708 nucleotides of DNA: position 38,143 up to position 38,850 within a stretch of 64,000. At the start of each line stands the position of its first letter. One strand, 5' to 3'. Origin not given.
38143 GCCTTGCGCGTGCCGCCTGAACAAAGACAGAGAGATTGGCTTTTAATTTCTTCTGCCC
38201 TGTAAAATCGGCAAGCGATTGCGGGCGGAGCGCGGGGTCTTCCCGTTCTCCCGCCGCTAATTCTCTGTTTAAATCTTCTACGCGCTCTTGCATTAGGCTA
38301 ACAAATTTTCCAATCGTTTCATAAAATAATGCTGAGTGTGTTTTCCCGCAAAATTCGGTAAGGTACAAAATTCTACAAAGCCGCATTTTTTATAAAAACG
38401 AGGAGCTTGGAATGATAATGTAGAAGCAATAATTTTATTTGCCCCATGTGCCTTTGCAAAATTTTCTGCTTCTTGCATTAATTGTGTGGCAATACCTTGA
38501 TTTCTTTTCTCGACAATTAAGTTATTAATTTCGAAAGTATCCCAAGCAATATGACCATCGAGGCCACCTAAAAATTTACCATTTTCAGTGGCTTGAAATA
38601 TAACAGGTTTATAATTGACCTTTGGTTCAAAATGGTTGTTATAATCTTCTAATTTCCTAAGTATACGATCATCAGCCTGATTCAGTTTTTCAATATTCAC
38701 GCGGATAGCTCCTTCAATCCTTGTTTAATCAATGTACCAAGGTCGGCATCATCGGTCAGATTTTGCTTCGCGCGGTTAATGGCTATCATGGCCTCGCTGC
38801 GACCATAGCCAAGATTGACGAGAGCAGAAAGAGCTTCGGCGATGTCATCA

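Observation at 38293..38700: A GNAT acetyltransferase is translationally spliced into the ruvA-ruvB operon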

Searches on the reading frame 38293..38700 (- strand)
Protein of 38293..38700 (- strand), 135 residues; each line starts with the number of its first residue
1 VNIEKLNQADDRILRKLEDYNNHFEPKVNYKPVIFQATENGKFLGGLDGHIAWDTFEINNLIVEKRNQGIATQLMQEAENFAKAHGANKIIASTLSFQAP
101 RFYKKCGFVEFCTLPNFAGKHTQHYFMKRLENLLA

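Call 6: search_protein_families(library=pfam, proteins=[window:38293-38700:-], max_evalue=0.01)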
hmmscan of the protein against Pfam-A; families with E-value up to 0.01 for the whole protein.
window:38293-38700:- (135 aa): 3 families
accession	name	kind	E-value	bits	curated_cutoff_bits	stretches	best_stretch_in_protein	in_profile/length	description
PF00583.31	Acetyltransf_1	-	6.5e-12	46.2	20.7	1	27-108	28-116/116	Acetyltransferase (GNAT) family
PF13508.13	Acetyltransf_7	-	5.7e-11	43.1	27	1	34-110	5-84/84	Acetyltransferase (GNAT) domain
PF13673.13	Acetyltransf_10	-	4.4e-08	33.6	23.6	1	34-119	33-116/128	Acetyltransferase (GNAT) domain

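Call 7: search_protein_families(library=ncbifam, proteins=[window:38293-38700:-], max_evalue=0.01)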
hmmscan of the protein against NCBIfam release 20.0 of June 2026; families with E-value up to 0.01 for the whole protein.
window:38293-38700:- (135 aa): 12 families
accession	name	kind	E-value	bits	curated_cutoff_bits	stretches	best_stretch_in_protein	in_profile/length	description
TIGR01575.1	rimI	equivalog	1.6e-07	31.5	86.4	1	24-117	23-121/132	ribosomal protein S18-alanine N-acetyltransferase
NF005840.0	PRK07757.1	equivalog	7.7e-06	25.9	154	1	38-110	48-120/153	N-acetyltransferase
NF033078.2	AAC_6p_Ia_fam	equivalog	5.6e-05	23.1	265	0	28-94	47-116/181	AAC(6')-Ia family aminoglycoside 6'-N-acetyltransferase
NF002959.0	PRK03624.1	equivalog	8.1e-05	22.4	124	1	40-108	61-129/147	GNAT family acetyltransferase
NF033150.1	AAC_6p_A49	exception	0.00089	19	410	0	36-87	56-110/184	aminoglycoside 6'-N-acetyltransferase AacA49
NF040501.1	resist_ArsN2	equivalog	0.0018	17.9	125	1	64-110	59-103/133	arsenic resistance N-acetyltransferase ArsN2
NF040503.1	resist_ArsN1a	equivalog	0.0029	17.4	170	1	64-112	87-137/159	arsinothricin resistance N-acetyltransferase ArsN1 family A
NF043067.1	AAC_6p_group_E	equivalog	0.0035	17.2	140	1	64-110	81-129/140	aminoglycoside 6'-N-acetyltransferase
NF000486.1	AAC_6p_Ip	exception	0.004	17.1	390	0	101-129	132-160/173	aminoglycoside 6'-N-acetyltransferase AAC(6')-Ip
NF008212.0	PRK10975.1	equivalog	0.0042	16.9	219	1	64-107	174-219/232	dTDP-4-amino-4,6-dideoxy-D-galactose acyltransferase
NF000487.1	stat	exception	0.0064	16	420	1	60-115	111-167/189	streptothricin N-acetyltransferase STAT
TIGR03827.1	GNAT_ablB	equivalog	0.0084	15.6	205.1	0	64-128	16-78/266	putative beta-lysine N-acetyltransferase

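Call 8: find_homologous_proteins(query=window:38293-38700:-, max_evalue=0.001)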
Query window:38293-38700:- (135 aa): 3 proteins with E <= 0.001 among 5 candidates.
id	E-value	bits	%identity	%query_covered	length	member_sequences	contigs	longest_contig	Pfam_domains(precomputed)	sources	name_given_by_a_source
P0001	8.3e-87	306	100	100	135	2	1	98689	PF13673.14,PF13508.14,PF00583.32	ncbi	-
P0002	6.4e-10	57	31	88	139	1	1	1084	PF13508.14,PF00583.32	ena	-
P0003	1.1e-4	40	40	50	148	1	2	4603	PF13673.14,PF13508.14,PF00583.32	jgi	jgi:ribosomal protein S18 acetylase RimI-like enzyme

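Call 11: find_encoding_contigs(protein=window:38293-38700:-, flank=10000, max_places=6)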
Protein window:38293-38700:- (135 aa): no gene with exactly this product is on record in the collection.

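Call 13: list_cluster_members(proteins=[window:38293-38700:-, window:38697-39311:-, window:37274-38293:-])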
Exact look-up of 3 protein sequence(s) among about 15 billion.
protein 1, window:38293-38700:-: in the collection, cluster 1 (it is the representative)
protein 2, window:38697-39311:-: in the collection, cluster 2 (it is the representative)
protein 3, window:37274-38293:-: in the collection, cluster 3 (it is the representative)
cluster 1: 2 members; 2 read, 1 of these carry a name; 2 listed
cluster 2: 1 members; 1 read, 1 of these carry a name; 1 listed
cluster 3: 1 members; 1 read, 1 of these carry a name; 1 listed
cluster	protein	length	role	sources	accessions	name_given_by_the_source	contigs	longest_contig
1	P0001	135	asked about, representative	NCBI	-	-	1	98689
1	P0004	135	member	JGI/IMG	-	GNAT superfamily N-acetyltransferase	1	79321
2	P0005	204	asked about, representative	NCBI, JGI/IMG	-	Holliday junction DNA helicase RuvA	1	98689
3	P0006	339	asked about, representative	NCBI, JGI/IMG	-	Holliday junction DNA helicase RuvB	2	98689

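Call 18: search_protein_representatives(protein=window:38293-38700:-)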
Query: 135 residues. Proteins with E-value up to 0.001 (for the whole library): 2305; up to 1e-10: 189; up to 1e-30: 1. The best 150 are listed.
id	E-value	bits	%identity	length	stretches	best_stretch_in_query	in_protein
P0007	1.3e-38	148.3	52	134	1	7-130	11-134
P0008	5.8e-24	100.9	35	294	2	16-130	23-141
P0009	2.1e-21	92.6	33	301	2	10-129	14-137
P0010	8.1e-21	90.7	36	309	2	33-132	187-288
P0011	4.3e-20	88.4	56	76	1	56-130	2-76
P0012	1.9e-19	86.3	39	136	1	12-130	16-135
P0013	7.9e-19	84.3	30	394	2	28-131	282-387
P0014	1.0e-18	83.9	29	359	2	11-130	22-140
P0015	1.5e-18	83.4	36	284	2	38-129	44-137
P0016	2.0e-18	83.0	35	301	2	38-131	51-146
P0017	2.5e-18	82.7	33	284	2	17-131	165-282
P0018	2.6e-18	82.6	42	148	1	15-131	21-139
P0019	2.9e-18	82.5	37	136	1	11-130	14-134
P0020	7.3e-18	81.2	36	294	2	38-130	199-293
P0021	7.9e-18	81.1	34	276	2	35-119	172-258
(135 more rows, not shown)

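Call 20: search_solved_structures(query=window:38293-38700:-, max_evalue=0.01, show_alignments=2)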
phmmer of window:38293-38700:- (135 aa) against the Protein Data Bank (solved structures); distinct sequences matched with E-value up to 0.01: 5.
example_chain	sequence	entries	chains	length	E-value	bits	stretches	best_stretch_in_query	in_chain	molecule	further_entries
1y9w_A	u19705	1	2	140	6.4e-15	58.7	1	36-130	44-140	Acetyltransferase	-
9mto_A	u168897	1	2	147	0.00012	25.4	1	59-117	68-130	[Ribosomal protein bS18]-alanine N-acetyltransferase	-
2g3a_A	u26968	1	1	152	0.00017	25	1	39-118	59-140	acetyltransferase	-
7l1k_A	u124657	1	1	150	0.0015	21.9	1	59-116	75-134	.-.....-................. 30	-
1y9k_A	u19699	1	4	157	0.0017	21.7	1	54-124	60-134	IAA acetyltransferase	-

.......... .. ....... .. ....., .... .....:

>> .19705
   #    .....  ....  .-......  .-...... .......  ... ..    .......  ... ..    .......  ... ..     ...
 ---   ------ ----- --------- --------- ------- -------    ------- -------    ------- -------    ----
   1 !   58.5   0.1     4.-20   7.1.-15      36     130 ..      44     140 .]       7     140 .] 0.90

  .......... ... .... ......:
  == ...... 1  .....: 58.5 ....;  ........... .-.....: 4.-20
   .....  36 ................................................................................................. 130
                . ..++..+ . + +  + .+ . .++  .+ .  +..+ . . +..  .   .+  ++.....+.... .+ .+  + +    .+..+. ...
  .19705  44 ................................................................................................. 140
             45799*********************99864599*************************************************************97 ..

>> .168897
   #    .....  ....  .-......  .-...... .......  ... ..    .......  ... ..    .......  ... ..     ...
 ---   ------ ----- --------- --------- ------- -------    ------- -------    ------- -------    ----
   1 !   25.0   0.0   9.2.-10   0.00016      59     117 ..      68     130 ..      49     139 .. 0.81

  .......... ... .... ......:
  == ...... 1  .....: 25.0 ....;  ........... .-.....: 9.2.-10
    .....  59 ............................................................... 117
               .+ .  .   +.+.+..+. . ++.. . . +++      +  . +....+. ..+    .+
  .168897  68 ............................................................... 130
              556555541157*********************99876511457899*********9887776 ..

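Call 21: find_encoding_contigs(protein=P0007, flank=6000, max_places=5)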
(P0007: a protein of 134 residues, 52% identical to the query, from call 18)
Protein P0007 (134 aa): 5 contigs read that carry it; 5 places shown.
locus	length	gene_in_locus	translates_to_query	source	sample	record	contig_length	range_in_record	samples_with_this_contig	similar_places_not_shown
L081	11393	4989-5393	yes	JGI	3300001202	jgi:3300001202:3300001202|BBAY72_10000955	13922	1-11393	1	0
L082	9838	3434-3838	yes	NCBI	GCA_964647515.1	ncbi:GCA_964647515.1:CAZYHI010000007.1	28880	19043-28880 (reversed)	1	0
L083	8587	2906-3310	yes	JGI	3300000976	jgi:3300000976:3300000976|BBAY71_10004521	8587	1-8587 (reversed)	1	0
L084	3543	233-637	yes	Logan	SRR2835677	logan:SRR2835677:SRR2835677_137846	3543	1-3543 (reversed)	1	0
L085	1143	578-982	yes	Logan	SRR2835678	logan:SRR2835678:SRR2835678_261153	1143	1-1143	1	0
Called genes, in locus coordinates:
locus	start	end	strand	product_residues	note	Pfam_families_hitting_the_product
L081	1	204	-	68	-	?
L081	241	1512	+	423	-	PF04348:LppC, PF13458:Peripla_BP_6, PF01094:ANF_receptor (weak)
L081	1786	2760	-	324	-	PF18030:Rimk_N, PF14397:ATPgrasp_ST (faint), PF02655:ATP-grasp_3 (weak), PF02955:GSH-S_ATP, PF08443:RimK, PF07478:Dala_Dala_lig_C (weak)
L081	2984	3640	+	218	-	PF00440:TetR_N, PF16859:TetR_C_11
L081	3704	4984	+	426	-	PF21088:MS_channel_1st (weak), PF00924:MS_channel_2nd, PF21082:MS_channel_3rd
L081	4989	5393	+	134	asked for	PF00583:Acetyltransf_1, PF13673:Acetyltransf_10 (weak), PF13508:Acetyltransf_7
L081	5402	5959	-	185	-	PF02627:CMD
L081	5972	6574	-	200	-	PF00881:Nitroreductase, PF14512:TM1586_NiRdase (faint)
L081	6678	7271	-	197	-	PF00578:AhpC-TSA, PF08534:Redoxin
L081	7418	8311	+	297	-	PF00126:HTH_1, PF03466:LysR_substrate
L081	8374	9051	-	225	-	PF13505:OMP_b-brl, PF01617:Surface_Ag_2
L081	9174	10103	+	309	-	PF17773:UPF0176_N, PF00581:Rhodanese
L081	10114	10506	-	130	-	-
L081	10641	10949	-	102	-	-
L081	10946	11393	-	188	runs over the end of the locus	PF04542:Sigma70_r2, PF08281:Sigma70_r4_2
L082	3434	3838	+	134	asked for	PF00583:Acetyltransf_1, PF13673:Acetyltransf_10 (weak), PF13508:Acetyltransf_7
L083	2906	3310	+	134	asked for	PF00583:Acetyltransf_1, PF13673:Acetyltransf_10 (weak), PF13508:Acetyltransf_7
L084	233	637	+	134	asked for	PF00583:Acetyltransf_1, PF13673:Acetyltransf_10 (weak), PF13508:Acetyltransf_7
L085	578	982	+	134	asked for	PF00583:Acetyltransf_1, PF13673:Acetyltransf_10 (weak), PF13508:Acetyltransf_7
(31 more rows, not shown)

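Call 41: search_solved_structures(query=window:38293-38700:-, max_evalue=10)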
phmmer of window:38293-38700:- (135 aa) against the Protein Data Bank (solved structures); distinct sequences matched with E-value up to 10: 25.
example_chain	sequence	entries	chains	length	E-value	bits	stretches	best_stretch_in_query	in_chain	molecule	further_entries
1y9w_A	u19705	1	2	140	6.4e-15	58.7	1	36-130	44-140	Acetyltransferase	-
9mto_A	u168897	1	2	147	0.00012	25.4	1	59-117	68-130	[Ribosomal protein bS18]-alanine N-acetyltransferase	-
2g3a_A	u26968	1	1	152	0.00017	25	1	39-118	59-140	acetyltransferase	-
7l1k_A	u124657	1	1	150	0.0015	21.9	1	59-116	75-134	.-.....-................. 30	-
1y9k_A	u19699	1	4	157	0.0017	21.7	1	54-124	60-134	IAA acetyltransferase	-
4mbu_A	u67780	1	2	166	0.023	18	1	24-120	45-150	Similar to N-acetyltransferase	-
3pp9_A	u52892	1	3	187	0.026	17.9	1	32-109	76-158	Putative streptothricin acetyltransferase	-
1vhs_A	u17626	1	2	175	0.029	17.7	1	49-130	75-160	similar to phosphinothricin acetyltransferase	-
4pv6_C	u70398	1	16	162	0.038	17.3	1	67-130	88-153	N-terminal acetyltransferase complex subunit [ARD1]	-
8a9o_A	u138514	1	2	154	0.06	16.7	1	65-112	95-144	DpA polyamine acetyltransferase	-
3jvn_A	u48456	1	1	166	0.1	15.9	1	58-111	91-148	Acetyltransferase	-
8osp_A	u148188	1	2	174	0.14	15.5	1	53-120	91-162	N-acetyltransferase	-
1vkc_A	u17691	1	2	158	0.17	15.3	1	64-108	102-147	putative acetyl transferase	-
8a9n_A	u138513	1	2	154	0.22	14.8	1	65-112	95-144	Acetyltransferase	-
7wx5_A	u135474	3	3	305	0.27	14.6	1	31-94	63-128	N-acetyltransferase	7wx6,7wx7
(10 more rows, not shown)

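Call 42: search_protein_families(library=padloc, proteins=[window:38293-38700:-], max_evalue=0.1)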
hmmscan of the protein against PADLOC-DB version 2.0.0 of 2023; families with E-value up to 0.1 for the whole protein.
window:38293-38700:- (135 aa): 0 families

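Call 55: predict_structure(alignment_id=A1)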
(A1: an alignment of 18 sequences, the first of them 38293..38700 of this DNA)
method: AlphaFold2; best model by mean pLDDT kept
length: 135 residues; sequences in the alignment: 18
mean_pLDDT: 94.1   pTM: 0.82
mean pLDDT of the five models: 94.1, 94.0, 93.6, 93.4, 93.3
residues with pLDDT >= 90: 114; 70-90: 17; 50-70: 2; < 50: 2
segments of 3 or more residues with pLDDT < 50: none
pLDDT, mean of each block of 10 residues (from residue 1): 93 90 88 97 98 96 97 98 96 97 98 96 98 55
secondary structure, 60 per line:
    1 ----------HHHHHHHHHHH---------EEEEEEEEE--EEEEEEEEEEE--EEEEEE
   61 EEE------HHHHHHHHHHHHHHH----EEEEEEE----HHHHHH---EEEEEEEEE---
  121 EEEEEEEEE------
elements in order: H11-21 E31-39 E42-52 E55-63 H70-84 E89-95 H100-105 E109-117 E121-129

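Call 57: fold_search(model_id=the predicted structure, library=pdb)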
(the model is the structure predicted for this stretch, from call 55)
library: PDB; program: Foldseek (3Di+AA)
matches with E <= 10: 1229; with E <= 0.001: 395
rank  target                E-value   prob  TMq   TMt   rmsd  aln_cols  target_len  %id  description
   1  1y9w_A                3.2e-12  1.00  0.82  0.79   3.9       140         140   31  Structural Genomics, 1.9A crystal structure of an acetyltransferase from Bacillus cereus ATCC 14579 (released 2005-02-01)
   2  2g3a                  3.3e-10  1.00  0.85  0.83   2.1       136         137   26  Crystal structure of putative acetyltransferase from Agrobacterium tumefaciens (released 2006-03-14)
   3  2r7h_B                9.0e-08  1.00  0.64  0.55   6.4       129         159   19  CRYSTAL STRUCTURE OF A putative acetyltransferase of the GNAT family (DDE_3044) FROM DESULFOVIBRIO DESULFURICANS SUBSP (released 2007-09-25)
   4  2r7h_A                1.6e-07  1.00  0.67  0.58   6.5       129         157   18  CRYSTAL STRUCTURE OF A putative acetyltransferase of the GNAT family (DDE_3044) FROM DESULFOVIBRIO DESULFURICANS SUBSP (released 2007-09-25)
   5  9mto_B                2.2e-07  1.00  0.66  0.62   2.9       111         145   24  Crystal structure of acetyltransferase CBU0801 from Coxiella burnetii (released 2025-01-22)
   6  8iym_A                3.4e-07  1.00  0.68  0.60   6.8       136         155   19  Crystal structure of a protein acetyltransferase, HP0935 (released 2024-04-10)
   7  5isv_B                5.2e-07  1.00  0.67  0.59   3.6       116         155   20  Crystal structure of the ribosomal-protein-S18-alanine N-acetyltransferase from Escherichia coli (released 2016-04-13)
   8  1b87                  5.2e-07  1.00  0.69  0.53  13.2       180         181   16  CRYSTAL STRUCTURE OF AN AMINOGLYCOSIDE 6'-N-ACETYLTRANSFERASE (released 1999-06-30)
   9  4mbu_A                6.6e-07  1.00  0.63  0.53   5.6       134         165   25  Crystal structure of N-acetyltransferase from Staphylococcus aureus Mu50 (released 2014-09-03)
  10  9mto_A                7.4e-07  1.00  0.65  0.60   2.9       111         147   24  Crystal structure of acetyltransferase CBU0801 from Coxiella burnetii (released 2025-01-22)
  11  4mbu_B                1.2e-06  1.00  0.63  0.53   5.6       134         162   25  Crystal structure of N-acetyltransferase from Staphylococcus aureus Mu50 (released 2014-09-03)
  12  5isv_A                1.4e-06  1.00  0.68  0.59   3.5       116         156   20  Crystal structure of the ribosomal-protein-S18-alanine N-acetyltransferase from Escherichia coli (released 2016-04-13)
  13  7l1k_A                1.4e-06  1.00  0.62  0.56   6.7       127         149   24  Cryo-EM structure of S. Pombe NatC complex with a Bisubstrate inhibitor and inositol hexaphosphate (released 2021-05-12)
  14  3pp9_A                1.4e-06  1.00  0.66  0.52   5.6       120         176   22  1.6 Angstrom resolution crystal structure of putative streptothricin acetyltransferase from Bacillus anthracis str. Am (released 2011-01-12)
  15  7bxz_C                1.4e-06  1.00  0.66  0.51  13.4       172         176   17  Crystal structure of the aminoglycoside 6'-N-acetyltransferase from Enterococcus faecium (released 2020-08-12)
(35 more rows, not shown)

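Call 86: find_related_loci(query=window:38293-38700:-, collection=viral_contigs, flank=3000)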
Query window:38293-38700:- (135 aa) in viral_contigs; peptide patterns used: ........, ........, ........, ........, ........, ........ (x = any residue, [..] = any of these).
6 stretches matched a pattern, but none encodes a relative of the query by tblastn (E <= 1e-3).
